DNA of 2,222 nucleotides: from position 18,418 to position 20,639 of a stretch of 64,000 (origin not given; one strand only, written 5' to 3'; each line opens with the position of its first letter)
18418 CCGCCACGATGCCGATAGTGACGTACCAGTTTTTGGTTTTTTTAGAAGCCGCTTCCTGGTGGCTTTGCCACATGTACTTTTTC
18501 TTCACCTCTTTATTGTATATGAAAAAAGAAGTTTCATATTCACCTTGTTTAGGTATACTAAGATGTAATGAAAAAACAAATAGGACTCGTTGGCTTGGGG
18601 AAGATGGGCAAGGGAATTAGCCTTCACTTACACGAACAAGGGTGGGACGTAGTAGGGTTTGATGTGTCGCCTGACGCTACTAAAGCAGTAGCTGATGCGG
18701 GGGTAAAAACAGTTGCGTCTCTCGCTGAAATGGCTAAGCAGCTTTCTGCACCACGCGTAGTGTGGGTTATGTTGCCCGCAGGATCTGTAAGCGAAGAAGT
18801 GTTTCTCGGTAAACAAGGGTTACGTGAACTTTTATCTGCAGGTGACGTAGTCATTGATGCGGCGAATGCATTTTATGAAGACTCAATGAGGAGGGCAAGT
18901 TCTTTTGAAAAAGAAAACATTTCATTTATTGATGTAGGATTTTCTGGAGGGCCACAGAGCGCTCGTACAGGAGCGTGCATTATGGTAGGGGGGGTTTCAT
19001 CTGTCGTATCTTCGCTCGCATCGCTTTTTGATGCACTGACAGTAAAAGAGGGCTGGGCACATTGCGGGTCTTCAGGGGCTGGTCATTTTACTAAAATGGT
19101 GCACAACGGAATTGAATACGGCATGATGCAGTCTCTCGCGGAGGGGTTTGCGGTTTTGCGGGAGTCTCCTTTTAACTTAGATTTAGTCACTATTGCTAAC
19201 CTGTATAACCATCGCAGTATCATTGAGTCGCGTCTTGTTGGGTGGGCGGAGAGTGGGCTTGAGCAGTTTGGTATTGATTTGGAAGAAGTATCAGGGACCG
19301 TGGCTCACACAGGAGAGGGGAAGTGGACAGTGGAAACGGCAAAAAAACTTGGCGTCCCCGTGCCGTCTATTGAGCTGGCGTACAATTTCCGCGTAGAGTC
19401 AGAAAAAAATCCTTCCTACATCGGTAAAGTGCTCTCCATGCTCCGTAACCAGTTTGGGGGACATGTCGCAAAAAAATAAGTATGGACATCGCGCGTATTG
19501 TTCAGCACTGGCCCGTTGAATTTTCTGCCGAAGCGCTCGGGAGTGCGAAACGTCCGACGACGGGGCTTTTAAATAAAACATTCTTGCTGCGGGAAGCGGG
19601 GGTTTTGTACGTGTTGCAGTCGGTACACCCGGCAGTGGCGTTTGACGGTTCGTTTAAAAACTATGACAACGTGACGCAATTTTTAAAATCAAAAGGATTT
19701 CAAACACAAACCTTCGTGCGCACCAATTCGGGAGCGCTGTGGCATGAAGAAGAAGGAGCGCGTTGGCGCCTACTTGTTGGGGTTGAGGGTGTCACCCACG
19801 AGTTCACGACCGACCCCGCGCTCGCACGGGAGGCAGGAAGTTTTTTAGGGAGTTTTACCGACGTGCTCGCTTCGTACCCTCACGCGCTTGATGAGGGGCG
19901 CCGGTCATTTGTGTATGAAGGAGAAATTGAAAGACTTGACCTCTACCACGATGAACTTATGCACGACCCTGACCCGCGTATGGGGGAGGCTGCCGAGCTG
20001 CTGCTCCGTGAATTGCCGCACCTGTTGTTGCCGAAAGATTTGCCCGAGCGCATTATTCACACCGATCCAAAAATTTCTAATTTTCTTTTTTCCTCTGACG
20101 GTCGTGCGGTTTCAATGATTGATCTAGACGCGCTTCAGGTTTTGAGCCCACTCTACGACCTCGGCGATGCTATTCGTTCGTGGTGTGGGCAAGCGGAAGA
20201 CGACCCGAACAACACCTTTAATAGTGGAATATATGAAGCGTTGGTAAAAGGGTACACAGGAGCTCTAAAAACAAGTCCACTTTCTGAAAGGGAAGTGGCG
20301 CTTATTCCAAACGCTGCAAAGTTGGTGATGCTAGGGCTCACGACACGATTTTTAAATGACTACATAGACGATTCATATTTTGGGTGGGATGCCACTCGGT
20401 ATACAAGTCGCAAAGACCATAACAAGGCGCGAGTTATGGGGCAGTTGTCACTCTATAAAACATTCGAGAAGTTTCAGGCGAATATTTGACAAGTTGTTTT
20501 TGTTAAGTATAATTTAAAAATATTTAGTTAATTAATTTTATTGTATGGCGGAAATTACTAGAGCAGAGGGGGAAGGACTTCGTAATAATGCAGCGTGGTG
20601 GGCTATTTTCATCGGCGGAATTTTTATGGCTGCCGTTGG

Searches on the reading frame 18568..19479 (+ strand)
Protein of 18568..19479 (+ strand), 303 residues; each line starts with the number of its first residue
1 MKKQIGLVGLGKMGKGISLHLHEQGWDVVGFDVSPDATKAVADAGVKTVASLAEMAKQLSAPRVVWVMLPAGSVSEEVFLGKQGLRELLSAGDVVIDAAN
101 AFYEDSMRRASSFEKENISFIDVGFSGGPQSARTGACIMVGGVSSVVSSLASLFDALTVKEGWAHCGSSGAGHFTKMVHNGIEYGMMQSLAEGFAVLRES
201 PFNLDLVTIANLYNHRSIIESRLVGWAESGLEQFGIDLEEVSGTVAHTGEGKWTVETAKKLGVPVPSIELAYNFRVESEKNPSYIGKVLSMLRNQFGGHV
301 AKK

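Call 3: search_protein_families(library=pfam, proteins=[window:18568-19479:+], max_evalue=0.01)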
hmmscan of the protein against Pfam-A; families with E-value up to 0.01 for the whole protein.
window:18568-19479:+ (303 aa): 7 families
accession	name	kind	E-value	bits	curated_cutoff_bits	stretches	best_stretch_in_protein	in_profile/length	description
PF03446.21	NAD_binding_2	-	2e-38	132.4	21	1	4-158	1-153/161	NAD binding domain of 6-phosphogluconate dehydrogenase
PF00393.24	6PGD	-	1e-17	65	27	1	172-281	1-116/290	6-phosphogluconate dehydrogenase, C-terminal domain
PF02826.25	2-Hacid_dh_C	-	0.00013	21.8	25.1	1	2-70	36-100/178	D-isomer specific 2-hydroxyacid dehydrogenase, NAD binding domain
PF01408.29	GFO_IDH_MocA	-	0.00031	21.8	24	1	4-93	2-87/120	Oxidoreductase family, NAD-binding Rossmann fold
PF02737.24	3HCDH_N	-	0.00035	21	22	1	4-54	1-51/180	3-hydroxyacyl-CoA dehydrogenase, NAD binding domain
PF03807.23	F420_oxidored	-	0.00067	20.6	21.6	1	4-57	1-58/94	NADP oxidoreductase coenzyme F420-dependent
PF02254.24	TrkA_N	-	0.0016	19.1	23.8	1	7-110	3-108/116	TrkA-N domain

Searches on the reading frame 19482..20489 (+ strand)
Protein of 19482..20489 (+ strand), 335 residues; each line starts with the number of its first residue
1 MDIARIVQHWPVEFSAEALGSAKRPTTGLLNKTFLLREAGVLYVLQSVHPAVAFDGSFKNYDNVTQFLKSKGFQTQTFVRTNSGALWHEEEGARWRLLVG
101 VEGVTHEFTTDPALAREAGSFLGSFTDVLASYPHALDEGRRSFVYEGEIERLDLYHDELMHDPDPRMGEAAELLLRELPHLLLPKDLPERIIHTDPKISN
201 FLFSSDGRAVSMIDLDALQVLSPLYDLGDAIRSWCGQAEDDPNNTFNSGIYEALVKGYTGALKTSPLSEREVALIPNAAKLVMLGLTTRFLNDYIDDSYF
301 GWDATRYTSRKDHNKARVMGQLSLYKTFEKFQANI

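Call 30: search_protein_families(library=pfam, proteins=[window:19482-20489:+], max_evalue=0.0001)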
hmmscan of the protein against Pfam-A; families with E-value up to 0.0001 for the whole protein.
window:19482-20489:+ (335 aa): 1 family
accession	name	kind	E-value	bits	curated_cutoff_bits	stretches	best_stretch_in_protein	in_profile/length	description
PF01636.29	APH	-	1e-18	68.4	23.2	1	23-246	3-225/239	Phosphotransferase enzyme family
